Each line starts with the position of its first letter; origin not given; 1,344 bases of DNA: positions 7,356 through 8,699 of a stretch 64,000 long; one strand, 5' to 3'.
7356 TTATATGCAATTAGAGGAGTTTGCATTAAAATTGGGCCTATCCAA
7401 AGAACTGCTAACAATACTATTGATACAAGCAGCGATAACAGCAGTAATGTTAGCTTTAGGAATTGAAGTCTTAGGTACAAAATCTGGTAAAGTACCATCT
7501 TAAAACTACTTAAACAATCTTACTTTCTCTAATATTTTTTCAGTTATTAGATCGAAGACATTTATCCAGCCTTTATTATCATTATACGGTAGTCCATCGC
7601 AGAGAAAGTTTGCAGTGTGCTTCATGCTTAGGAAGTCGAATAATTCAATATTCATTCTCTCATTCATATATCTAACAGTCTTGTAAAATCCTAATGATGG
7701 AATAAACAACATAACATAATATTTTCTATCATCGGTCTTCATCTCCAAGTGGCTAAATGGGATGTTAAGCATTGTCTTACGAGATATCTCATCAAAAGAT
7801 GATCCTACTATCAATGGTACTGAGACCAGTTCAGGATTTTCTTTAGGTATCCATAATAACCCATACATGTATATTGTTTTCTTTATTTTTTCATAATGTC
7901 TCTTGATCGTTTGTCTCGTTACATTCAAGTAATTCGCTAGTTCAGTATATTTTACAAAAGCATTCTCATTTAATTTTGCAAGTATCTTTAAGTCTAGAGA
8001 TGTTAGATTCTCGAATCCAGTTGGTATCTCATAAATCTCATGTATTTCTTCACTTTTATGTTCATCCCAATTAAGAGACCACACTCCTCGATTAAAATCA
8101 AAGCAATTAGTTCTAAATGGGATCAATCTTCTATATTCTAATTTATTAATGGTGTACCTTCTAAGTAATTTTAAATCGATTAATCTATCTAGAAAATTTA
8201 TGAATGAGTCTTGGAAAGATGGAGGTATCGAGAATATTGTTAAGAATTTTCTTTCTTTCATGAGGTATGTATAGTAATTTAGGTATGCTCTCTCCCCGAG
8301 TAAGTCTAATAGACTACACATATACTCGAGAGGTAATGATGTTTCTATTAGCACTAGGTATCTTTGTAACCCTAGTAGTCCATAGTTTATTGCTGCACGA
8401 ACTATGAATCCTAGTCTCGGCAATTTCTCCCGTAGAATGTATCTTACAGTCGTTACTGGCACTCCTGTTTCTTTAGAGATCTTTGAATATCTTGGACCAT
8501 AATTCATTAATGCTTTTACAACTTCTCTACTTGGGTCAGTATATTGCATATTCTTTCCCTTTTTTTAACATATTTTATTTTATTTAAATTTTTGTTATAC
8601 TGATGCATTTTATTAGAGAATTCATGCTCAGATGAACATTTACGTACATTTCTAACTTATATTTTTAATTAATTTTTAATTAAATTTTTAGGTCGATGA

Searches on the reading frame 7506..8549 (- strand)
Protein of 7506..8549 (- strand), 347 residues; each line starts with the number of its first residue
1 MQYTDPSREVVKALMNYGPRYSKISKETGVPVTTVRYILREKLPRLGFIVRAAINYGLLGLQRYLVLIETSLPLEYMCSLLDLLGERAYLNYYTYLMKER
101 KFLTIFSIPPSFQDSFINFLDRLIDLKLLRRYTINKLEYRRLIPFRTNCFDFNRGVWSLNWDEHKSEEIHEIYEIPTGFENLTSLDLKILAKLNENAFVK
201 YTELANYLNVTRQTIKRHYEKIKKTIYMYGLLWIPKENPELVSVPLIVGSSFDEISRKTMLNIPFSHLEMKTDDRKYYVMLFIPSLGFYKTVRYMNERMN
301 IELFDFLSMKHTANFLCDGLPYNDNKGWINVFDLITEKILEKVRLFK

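Call 5: search_protein_families(library=pfam, max_evalue=1, proteins=[window:7506-8549:-])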
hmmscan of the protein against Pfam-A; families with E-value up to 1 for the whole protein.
window:7506-8549:- (347 aa): 23 families
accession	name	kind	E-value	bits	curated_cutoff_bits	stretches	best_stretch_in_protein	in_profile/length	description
PF08279.18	HTH_11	-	6e-06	26.5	25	1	187-226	3-43/55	HTH domain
PF13412.12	HTH_24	-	1.4e-05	25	21.9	1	184-221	3-40/48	Winged helix-turn-helix DNA-binding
PF13404.12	HTH_AsnC-type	-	3.1e-05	24.1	27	1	182-217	1-36/42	AsnC-type helix-turn-helix domain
PF05043.19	Mga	-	0.0014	19.6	21.1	1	184-240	16-71/87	Mga helix-turn-helix domain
PF13730.12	HTH_36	-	0.0014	18.8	25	1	195-221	22-48/55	Helix-turn-helix domain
PF25787.1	HTH_SB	-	0.0015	18.7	43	1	18-40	22-44/53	Sleeping Beauty transposase HTH domain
PF08281.18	Sigma70_r4_2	-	0.0015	18.6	25.7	0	20-38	28-46/54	Sigma-70, region 4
PF18289.6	HU-CCDC81_euk_2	-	0.0033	17.8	26.1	0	197-217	3-23/75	CCDC81 eukaryotic HU domain 2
PF01022.26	HTH_5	-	0.0037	17.5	22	0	187-223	5-40/47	Bacterial regulatory protein, arsR family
PF00376.29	MerR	-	0.0051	17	28.2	0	23-37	4-18/38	MerR family regulatory protein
PF04967.18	HTH_10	-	0.012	15.9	23.1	0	199-226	24-51/53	HTH DNA binding domain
PF04545.22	Sigma70_r4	-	0.012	15.6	24.1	0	201-221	23-43/50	Sigma-70, region 4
PF08220.18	HTH_DeoR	-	0.013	15.6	21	1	188-221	4-37/57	DeoR-like helix-turn-helix domain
PF01978.25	TrmB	-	0.015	15.6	25.6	0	12-52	15-55/68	Sugar-specific transcriptional regulator TrmB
PF22500.2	GMC_oxred_C_1st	-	0.026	14.9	27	1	160-211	30-80/114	GMC oxidoreductase, C-terminal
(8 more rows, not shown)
